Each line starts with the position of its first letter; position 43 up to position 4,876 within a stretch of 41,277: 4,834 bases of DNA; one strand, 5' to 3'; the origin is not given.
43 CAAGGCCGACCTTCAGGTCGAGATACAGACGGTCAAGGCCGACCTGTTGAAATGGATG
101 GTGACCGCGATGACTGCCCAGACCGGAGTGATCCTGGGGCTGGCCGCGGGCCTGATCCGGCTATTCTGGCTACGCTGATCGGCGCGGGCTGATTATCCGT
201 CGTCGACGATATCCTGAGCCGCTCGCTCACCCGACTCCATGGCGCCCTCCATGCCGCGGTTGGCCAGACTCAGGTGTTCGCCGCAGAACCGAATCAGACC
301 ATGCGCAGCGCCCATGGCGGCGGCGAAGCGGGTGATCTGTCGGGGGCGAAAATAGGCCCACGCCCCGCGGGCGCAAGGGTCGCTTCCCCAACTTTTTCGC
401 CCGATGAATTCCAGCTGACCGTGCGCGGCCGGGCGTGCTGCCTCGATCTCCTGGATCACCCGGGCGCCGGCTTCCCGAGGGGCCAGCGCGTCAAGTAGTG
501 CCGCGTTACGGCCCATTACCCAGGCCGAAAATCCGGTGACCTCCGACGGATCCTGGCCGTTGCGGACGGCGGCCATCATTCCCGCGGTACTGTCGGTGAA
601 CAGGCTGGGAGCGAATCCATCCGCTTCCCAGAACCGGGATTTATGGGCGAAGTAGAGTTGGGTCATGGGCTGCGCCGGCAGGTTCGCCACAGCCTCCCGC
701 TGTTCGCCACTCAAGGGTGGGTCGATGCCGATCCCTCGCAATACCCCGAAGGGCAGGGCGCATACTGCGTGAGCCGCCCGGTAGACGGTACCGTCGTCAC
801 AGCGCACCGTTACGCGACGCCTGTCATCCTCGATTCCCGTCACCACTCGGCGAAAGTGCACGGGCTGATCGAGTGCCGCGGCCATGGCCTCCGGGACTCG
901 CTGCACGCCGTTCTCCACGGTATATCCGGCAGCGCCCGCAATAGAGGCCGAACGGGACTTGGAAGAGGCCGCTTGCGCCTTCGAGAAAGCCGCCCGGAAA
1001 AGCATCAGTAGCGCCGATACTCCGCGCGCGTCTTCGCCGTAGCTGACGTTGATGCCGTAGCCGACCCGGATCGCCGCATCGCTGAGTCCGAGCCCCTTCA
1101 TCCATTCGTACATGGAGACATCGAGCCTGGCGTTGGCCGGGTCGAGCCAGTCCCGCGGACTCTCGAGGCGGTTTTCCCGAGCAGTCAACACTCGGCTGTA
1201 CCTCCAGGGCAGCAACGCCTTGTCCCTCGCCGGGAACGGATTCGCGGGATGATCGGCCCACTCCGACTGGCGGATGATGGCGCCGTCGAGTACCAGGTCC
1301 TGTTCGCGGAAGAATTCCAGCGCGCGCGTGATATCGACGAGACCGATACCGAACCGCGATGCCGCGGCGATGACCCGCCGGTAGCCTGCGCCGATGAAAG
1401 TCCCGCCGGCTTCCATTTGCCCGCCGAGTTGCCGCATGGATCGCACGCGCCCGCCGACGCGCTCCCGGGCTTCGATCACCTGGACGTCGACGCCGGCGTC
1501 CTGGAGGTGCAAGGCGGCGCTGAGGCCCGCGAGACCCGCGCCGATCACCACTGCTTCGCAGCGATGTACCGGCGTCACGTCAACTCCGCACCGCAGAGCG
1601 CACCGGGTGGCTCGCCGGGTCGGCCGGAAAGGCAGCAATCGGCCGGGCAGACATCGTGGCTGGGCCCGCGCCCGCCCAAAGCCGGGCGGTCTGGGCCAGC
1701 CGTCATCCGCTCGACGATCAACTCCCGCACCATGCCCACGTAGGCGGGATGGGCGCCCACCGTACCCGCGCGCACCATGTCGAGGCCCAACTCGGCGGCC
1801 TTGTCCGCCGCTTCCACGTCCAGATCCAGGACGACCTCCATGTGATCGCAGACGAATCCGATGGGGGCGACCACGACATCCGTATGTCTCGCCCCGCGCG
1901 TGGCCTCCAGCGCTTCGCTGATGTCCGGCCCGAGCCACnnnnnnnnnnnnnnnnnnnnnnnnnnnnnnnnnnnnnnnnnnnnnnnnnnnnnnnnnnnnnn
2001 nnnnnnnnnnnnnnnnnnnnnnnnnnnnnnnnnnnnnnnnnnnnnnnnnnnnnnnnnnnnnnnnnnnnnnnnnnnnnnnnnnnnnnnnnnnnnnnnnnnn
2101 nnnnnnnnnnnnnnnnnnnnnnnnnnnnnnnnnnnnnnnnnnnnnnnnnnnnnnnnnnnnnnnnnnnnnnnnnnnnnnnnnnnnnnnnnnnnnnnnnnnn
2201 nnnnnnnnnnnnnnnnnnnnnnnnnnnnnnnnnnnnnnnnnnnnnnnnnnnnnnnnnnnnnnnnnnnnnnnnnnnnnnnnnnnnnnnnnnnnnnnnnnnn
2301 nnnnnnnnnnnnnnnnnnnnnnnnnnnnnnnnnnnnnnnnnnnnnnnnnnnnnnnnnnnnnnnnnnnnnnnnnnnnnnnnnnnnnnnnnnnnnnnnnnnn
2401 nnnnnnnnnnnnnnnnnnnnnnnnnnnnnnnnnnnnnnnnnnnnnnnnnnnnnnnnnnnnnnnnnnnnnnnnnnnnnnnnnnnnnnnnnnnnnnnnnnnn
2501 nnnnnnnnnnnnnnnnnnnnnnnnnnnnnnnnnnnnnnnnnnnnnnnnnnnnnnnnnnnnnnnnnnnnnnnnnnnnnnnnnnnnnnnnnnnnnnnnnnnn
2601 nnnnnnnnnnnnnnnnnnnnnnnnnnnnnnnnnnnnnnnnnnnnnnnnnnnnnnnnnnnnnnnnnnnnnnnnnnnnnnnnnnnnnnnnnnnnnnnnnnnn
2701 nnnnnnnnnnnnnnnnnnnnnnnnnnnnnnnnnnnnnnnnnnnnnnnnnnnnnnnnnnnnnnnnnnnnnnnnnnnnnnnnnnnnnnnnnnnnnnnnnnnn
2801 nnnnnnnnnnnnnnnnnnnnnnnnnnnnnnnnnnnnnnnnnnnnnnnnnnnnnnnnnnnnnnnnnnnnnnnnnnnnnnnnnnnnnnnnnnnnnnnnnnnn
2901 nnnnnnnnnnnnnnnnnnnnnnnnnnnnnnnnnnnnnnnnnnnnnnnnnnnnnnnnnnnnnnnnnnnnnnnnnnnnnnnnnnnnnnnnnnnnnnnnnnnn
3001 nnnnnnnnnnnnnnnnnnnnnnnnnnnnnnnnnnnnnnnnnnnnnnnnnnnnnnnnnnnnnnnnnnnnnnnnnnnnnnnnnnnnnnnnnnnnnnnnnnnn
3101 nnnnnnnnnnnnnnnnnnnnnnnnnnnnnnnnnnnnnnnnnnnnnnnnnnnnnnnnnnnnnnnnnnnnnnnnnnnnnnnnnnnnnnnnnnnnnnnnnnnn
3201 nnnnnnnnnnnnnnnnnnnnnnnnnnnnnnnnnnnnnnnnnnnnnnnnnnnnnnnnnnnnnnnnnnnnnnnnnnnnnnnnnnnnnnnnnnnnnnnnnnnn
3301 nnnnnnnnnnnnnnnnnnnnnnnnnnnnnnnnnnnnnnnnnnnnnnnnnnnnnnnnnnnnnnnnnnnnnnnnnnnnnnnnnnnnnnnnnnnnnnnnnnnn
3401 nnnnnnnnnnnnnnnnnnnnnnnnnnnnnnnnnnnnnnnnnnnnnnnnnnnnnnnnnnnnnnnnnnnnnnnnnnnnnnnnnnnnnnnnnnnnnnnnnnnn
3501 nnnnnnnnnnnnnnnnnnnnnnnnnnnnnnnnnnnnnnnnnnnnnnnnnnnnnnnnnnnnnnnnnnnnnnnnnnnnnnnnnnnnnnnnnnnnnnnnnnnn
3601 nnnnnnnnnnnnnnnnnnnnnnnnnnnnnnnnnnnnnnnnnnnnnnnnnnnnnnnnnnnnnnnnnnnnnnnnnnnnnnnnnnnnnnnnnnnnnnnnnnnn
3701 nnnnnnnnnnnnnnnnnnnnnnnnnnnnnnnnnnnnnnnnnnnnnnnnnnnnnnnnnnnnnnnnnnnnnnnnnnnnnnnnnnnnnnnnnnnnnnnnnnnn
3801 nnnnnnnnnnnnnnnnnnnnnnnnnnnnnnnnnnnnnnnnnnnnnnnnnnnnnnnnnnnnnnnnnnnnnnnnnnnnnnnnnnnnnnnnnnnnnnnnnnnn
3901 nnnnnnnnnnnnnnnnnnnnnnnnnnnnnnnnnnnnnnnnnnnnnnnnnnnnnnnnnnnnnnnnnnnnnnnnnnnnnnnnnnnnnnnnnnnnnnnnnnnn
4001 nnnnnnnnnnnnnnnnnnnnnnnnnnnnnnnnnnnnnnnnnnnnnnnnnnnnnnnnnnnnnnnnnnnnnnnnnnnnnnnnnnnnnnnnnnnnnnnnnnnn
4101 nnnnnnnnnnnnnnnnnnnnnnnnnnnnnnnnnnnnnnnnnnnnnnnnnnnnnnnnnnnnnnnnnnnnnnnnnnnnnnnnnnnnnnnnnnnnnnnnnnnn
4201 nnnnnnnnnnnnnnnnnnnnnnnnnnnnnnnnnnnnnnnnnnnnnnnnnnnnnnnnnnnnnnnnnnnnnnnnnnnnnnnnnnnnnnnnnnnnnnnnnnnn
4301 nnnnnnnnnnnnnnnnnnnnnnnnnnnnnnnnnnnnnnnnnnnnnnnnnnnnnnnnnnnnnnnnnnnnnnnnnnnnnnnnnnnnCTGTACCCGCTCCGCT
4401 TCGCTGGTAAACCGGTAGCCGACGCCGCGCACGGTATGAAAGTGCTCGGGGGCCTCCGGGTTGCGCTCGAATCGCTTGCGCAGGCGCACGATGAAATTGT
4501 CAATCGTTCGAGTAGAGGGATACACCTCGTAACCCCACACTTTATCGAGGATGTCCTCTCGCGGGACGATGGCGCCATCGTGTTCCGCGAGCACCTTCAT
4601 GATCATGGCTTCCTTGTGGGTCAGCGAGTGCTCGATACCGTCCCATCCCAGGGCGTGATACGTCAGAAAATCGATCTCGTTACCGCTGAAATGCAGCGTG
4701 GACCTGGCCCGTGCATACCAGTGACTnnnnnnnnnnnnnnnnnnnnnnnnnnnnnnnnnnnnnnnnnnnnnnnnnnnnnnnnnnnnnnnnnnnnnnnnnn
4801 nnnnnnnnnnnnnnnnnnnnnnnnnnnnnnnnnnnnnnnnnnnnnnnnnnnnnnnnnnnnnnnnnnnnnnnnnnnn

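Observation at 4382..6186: Two-component system translationally embedded in the middle of the heme operon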

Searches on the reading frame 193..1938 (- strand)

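Call 5: search_protein_families(library=pfam, proteins=[window:193-1938:-])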
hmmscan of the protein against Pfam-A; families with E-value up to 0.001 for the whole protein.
window:193-1938:- (581 aa): 10 families
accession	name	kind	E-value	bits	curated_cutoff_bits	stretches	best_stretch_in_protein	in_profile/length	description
PF01593.30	Amino_oxidase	-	2.7e-59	202.1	19.8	1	136-577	1-442/443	Flavin containing amine oxidoreductase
PF13450.12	NAD_binding_8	-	3.9e-10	40.3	21.9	1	131-176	1-46/68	NAD(P)-binding Rossmann-like domain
PF01266.30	DAO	-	6.6e-08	32.9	27.9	1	129-223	2-71/353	FAD dependent oxidoreductase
PF00890.30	FAD_binding_2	-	1.4e-06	28.2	20.4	1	129-163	2-36/414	FAD binding domain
PF07992.20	Pyr_redox_2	-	6.9e-06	26.1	26.1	1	130-165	4-40/291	Pyridine nucleotide-disulphide oxidoreductase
PF01494.25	FAD_binding_3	-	7.9e-06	25.8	22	1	127-167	2-42/349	FAD binding domain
PF13738.12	Pyr_redox_3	-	0.00025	20.8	30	0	130-159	1-31/305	Pyridine nucleotide-disulphide oxidoreductase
PF01262.27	AlaDh_PNT_C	-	0.00033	20.6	23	1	121-167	23-69/214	Alanine dehydrogenase/PNT, C-terminal domain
PF03486.20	HI0933_like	-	0.00038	20.4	50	1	128-166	2-40/244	HI0933-like protein Rossmann domain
PF00070.33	Pyr_redox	-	0.00048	21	22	0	129-162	2-35/82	Pyridine nucleotide-disulphide oxidoreductase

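Call 6: search_protein_families(library=ncbifam, proteins=[window:193-1938:-])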
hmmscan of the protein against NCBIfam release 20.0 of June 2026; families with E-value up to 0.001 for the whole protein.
window:193-1938:- (581 aa): 60 families (the best 25 are shown)
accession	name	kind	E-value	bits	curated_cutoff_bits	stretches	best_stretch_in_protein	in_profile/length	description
TIGR03467.1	HpnE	equivalog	5.4e-16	58.9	283.05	1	130-174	2-46/430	hydroxysqualene dehydroxylase HpnE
NF045637.1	carotdesatCrtDProt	equivalog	4.9e-13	48.4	580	1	130-182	2-54/485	1-hydroxycarotenoid 3,4-desaturase CrtD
TIGR02734.1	crtI_fam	subfamily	5e-12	45.3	238.1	1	129-182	1-54/504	phytoene desaturase family protein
NF005560.0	PRK07233.1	equivalog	1.6e-10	40.4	252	1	130-171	4-45/435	hypothetical protein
NF058655.1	CrtID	equivalog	3.4e-09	36.1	640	1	130-180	2-52/478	bifunctional phytoene desaturase/3,4-desaturase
NF008845.0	PRK11883.1-5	equivalog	4.9e-09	35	560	1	128-179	6-63/468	protoporphyrinogen oxidase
TIGR00562.1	proto_IX_ox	equivalog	1.7e-08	33.5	97.85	1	127-179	3-57/470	protoporphyrinogen oxidase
TIGR02732.1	zeta_caro_desat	equivalog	9.6e-08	31.3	622.15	1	130-178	3-52/474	9,9'-di-cis-zeta-carotene desaturase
NF005548.0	PRK07208.1-4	equivalog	1.4e-07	30.5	389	1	128-179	5-56/488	hypothetical protein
NF005566.0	PRK07236.1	subfamily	8.1e-07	28.3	333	1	126-157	6-37/386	hypothetical protein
NF005313.0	PRK06847.1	subfamily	9.4e-07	28.1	372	1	129-159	7-37/375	hypothetical protein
NF009410.0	PRK12771.1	subfamily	9.5e-07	27.7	516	1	130-166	142-178/566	NAD(P)-binding protein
NF040770.1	hetero_SS_HdrA2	exception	9.6e-07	27.3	1100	1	128-169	141-182/777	CoB-CoM heterodisulfide reductase HdrA2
NF050086.1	pipecolate_AmaA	exception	1e-06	27.6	600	1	125-163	24-62/425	L-pipecolate oxidase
NF005547.0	PRK07208.1-3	equivalog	2e-06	26.8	380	1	128-179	6-57/465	hypothetical protein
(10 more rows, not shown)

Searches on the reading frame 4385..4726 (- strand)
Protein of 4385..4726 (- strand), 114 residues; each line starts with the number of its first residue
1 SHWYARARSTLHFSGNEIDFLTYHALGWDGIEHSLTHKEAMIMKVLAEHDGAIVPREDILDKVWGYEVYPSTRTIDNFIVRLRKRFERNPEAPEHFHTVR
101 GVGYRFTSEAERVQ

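Call 41: search_solved_structures(query=window:4385-4726:-, max_evalue=0.000001)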
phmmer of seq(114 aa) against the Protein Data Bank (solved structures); distinct sequences matched with E-value up to 0.000001: 43.
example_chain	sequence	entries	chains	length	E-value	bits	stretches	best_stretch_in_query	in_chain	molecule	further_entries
5za3_A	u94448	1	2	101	1.2e-16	64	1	30-107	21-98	DNA-binding response regulator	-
6cqg_A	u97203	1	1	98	1.2e-16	63.9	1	30-105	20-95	DNA-binding response regulator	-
2zxj_A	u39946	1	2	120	1.6e-15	60.4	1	29-106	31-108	Transcriptional regulatory protein walR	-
2d1v_A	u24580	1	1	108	2.4e-15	59.8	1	34-106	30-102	Transcriptional regulatory protein yycF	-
2hwv_A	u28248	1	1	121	3.9e-15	59.1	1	30-107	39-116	DNA-binding response regulator VicR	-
8hml_A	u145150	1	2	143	5e-14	55.5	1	28-109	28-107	DNA-binding response OmpR family regulator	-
8hig_A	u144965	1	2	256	2e-13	53.6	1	30-109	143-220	DNA-binding response OmpR family regulator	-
1ys6_A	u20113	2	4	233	7.4e-13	51.8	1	28-105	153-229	Transcriptional regulatory protein prrA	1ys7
4ixa_A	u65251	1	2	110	2.6e-12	50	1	25-107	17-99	Response regulator SaeR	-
2oqr_A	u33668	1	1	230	3e-12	49.8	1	23-106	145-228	Sensory transduction protein regX3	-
8hih_O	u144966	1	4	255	3.9e-12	49.4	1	30-107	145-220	Transcriptional regulatory protein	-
2gwr_A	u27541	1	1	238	2.3e-11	46.9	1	16-105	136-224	DNA-binding response regulator mtrA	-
7e1d_B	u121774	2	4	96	4.3e-11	46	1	28-106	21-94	DNA-binding response regulator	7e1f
7e92_A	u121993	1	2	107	5.5e-11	45.7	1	18-106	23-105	DNA-binding response regulator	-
1p2f_A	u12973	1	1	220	5.8e-11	45.6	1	29-108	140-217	Response Regulator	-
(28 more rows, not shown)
